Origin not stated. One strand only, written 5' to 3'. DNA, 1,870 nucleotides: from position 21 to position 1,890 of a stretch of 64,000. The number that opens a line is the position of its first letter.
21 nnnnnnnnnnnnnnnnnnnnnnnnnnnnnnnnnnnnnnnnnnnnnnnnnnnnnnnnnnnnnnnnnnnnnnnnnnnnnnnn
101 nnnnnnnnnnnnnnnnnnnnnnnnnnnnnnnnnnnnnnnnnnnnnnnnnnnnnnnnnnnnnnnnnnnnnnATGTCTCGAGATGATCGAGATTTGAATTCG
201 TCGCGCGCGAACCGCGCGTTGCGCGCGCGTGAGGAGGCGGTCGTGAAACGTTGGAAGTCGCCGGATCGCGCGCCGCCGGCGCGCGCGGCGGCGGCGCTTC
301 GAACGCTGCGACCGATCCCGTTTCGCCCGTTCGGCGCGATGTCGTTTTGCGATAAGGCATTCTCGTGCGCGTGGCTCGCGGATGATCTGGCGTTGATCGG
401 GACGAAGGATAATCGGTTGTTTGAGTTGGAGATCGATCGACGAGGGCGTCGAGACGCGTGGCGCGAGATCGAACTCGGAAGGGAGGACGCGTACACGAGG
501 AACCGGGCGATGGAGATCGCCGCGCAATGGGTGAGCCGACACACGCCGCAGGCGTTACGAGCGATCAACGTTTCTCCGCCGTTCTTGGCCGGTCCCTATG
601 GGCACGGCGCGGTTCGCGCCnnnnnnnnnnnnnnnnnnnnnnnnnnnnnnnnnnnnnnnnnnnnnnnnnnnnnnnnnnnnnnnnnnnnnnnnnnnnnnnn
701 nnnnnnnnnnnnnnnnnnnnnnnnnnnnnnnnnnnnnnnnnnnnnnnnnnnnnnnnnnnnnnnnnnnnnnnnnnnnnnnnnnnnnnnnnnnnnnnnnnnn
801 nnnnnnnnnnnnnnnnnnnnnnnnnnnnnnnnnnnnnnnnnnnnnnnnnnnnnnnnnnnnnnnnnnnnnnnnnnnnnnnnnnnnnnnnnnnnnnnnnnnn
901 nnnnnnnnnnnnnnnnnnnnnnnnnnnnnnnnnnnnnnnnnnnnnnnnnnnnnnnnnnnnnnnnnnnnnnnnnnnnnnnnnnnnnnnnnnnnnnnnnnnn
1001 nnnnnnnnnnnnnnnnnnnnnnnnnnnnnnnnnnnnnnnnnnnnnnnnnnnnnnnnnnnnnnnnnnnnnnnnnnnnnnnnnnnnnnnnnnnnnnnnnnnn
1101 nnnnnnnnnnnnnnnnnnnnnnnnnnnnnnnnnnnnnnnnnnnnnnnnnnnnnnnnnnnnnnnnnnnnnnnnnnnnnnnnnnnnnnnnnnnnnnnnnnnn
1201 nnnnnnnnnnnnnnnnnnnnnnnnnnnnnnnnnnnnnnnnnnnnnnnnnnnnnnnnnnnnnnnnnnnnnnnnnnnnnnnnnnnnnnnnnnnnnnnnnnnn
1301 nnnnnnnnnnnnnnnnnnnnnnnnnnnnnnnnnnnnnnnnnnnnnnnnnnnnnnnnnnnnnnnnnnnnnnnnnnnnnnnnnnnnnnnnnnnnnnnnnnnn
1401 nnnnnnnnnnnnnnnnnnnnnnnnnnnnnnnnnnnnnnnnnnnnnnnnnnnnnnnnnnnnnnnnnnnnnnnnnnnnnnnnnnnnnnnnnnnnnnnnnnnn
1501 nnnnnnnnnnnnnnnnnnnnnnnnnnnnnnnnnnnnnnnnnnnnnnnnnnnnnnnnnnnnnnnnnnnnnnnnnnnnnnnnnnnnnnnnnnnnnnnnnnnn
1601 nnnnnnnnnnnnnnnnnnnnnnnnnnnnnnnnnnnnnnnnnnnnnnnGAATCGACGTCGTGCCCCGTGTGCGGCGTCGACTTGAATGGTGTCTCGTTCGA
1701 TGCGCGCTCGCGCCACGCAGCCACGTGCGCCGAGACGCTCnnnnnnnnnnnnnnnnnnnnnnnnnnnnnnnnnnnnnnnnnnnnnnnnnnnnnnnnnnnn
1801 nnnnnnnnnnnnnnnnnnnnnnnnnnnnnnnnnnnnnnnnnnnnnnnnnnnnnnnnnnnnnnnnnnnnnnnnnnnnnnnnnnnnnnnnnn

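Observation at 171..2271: DCAF12 orthologue followed 20 bp downstream, same strand, by a UBZ4 zinc-finger + SAM domain ORF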

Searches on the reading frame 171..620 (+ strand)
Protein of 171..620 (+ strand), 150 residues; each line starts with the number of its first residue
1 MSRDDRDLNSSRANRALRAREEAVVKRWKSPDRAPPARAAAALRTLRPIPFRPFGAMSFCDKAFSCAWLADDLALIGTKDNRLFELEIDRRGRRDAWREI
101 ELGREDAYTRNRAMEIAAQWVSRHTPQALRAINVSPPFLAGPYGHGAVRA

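Call 78: search_solved_structures(query=window:171-620:+, max_evalue=10, show_alignments=2)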
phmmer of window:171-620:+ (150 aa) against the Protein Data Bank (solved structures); distinct sequences matched with E-value up to 10: 4.
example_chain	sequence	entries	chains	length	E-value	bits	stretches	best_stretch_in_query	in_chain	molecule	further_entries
8t9a_B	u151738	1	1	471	0.017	18.3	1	41-99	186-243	DDB1- and CUL4-associated factor 12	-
8ajm_B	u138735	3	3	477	0.019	18.1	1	41-99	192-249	DDB1- and CUL4-associated factor 12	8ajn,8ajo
7zm7_R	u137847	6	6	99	0.16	15.2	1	5-50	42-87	Complex I-B22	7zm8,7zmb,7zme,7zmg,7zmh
3fy6_A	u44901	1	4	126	1.5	12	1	71-125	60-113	Integron cassette protein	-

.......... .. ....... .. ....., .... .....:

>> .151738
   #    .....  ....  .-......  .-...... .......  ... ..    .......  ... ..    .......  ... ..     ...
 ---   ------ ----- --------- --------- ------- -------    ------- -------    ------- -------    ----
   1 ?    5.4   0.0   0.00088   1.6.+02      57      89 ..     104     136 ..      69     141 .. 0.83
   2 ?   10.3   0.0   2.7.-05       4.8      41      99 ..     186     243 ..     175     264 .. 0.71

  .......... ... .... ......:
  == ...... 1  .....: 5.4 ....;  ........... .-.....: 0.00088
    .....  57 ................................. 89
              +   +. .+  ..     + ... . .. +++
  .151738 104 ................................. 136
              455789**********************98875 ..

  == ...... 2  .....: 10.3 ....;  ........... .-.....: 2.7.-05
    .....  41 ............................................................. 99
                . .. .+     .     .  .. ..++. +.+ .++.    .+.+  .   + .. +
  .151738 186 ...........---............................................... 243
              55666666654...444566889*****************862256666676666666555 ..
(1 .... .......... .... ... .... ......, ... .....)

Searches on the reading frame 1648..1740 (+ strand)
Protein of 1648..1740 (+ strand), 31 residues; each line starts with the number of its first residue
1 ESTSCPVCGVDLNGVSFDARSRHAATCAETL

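Call 62: search_solved_structures(query=A4, max_evalue=1, show_alignments=4)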
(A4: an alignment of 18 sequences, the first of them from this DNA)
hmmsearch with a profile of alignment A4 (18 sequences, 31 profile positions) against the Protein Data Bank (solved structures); distinct sequences matched with E-value up to 1: 28.
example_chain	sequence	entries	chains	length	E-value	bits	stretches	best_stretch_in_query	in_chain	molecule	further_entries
2i13_A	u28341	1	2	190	1.1e-12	50.5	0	1-17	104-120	Aart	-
1mey_C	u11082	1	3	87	3.5e-07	32.9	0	1-16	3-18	CONSENSUS ZINC FINGER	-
5k2m_E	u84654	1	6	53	8.9e-06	28.4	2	2-18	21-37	Probable lysine biosynthesis protein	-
2k5c_A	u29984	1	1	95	0.00017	24.3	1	5-22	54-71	uncharacterized protein PF0385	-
2mre_B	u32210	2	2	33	0.009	18.8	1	2-28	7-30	E3 ubiquitin-protein ligase RAD18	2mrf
5vf0_B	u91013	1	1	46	0.024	17.4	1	2-28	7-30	E3 ubiquitin-protein ligase RAD18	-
2egp_A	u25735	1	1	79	0.03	17.1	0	4-10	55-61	Tripartite motif-containing protein 34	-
2jwo_A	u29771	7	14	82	0.061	16.1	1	3-15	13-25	V(D)J recombination-activating protein 2 | VDJ RECOMBINATION-ACTIVATING PROTEIN 2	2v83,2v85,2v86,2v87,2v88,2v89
1spw_A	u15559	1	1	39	0.086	15.7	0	4-10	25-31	Rubredoxin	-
2o13_A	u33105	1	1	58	0.087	15.7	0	4-17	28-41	Muscle LIM protein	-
8t4r_A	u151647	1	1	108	0.1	15.4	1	3-15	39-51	V(D)J recombination-activating protein 2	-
7oje_A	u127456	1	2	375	0.11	15.3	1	4-24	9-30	Lys-63-specific deubiquitinase ZUFSP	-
2ect_A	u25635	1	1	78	0.15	14.9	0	4-14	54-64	RING finger protein 126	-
8grq_K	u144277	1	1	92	0.19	14.5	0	3-19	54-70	Breast cancer type 1 susceptibility protein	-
2epq_A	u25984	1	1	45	0.2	14.5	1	1-10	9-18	POZ-, AT hook-, and zinc finger-containing protein 1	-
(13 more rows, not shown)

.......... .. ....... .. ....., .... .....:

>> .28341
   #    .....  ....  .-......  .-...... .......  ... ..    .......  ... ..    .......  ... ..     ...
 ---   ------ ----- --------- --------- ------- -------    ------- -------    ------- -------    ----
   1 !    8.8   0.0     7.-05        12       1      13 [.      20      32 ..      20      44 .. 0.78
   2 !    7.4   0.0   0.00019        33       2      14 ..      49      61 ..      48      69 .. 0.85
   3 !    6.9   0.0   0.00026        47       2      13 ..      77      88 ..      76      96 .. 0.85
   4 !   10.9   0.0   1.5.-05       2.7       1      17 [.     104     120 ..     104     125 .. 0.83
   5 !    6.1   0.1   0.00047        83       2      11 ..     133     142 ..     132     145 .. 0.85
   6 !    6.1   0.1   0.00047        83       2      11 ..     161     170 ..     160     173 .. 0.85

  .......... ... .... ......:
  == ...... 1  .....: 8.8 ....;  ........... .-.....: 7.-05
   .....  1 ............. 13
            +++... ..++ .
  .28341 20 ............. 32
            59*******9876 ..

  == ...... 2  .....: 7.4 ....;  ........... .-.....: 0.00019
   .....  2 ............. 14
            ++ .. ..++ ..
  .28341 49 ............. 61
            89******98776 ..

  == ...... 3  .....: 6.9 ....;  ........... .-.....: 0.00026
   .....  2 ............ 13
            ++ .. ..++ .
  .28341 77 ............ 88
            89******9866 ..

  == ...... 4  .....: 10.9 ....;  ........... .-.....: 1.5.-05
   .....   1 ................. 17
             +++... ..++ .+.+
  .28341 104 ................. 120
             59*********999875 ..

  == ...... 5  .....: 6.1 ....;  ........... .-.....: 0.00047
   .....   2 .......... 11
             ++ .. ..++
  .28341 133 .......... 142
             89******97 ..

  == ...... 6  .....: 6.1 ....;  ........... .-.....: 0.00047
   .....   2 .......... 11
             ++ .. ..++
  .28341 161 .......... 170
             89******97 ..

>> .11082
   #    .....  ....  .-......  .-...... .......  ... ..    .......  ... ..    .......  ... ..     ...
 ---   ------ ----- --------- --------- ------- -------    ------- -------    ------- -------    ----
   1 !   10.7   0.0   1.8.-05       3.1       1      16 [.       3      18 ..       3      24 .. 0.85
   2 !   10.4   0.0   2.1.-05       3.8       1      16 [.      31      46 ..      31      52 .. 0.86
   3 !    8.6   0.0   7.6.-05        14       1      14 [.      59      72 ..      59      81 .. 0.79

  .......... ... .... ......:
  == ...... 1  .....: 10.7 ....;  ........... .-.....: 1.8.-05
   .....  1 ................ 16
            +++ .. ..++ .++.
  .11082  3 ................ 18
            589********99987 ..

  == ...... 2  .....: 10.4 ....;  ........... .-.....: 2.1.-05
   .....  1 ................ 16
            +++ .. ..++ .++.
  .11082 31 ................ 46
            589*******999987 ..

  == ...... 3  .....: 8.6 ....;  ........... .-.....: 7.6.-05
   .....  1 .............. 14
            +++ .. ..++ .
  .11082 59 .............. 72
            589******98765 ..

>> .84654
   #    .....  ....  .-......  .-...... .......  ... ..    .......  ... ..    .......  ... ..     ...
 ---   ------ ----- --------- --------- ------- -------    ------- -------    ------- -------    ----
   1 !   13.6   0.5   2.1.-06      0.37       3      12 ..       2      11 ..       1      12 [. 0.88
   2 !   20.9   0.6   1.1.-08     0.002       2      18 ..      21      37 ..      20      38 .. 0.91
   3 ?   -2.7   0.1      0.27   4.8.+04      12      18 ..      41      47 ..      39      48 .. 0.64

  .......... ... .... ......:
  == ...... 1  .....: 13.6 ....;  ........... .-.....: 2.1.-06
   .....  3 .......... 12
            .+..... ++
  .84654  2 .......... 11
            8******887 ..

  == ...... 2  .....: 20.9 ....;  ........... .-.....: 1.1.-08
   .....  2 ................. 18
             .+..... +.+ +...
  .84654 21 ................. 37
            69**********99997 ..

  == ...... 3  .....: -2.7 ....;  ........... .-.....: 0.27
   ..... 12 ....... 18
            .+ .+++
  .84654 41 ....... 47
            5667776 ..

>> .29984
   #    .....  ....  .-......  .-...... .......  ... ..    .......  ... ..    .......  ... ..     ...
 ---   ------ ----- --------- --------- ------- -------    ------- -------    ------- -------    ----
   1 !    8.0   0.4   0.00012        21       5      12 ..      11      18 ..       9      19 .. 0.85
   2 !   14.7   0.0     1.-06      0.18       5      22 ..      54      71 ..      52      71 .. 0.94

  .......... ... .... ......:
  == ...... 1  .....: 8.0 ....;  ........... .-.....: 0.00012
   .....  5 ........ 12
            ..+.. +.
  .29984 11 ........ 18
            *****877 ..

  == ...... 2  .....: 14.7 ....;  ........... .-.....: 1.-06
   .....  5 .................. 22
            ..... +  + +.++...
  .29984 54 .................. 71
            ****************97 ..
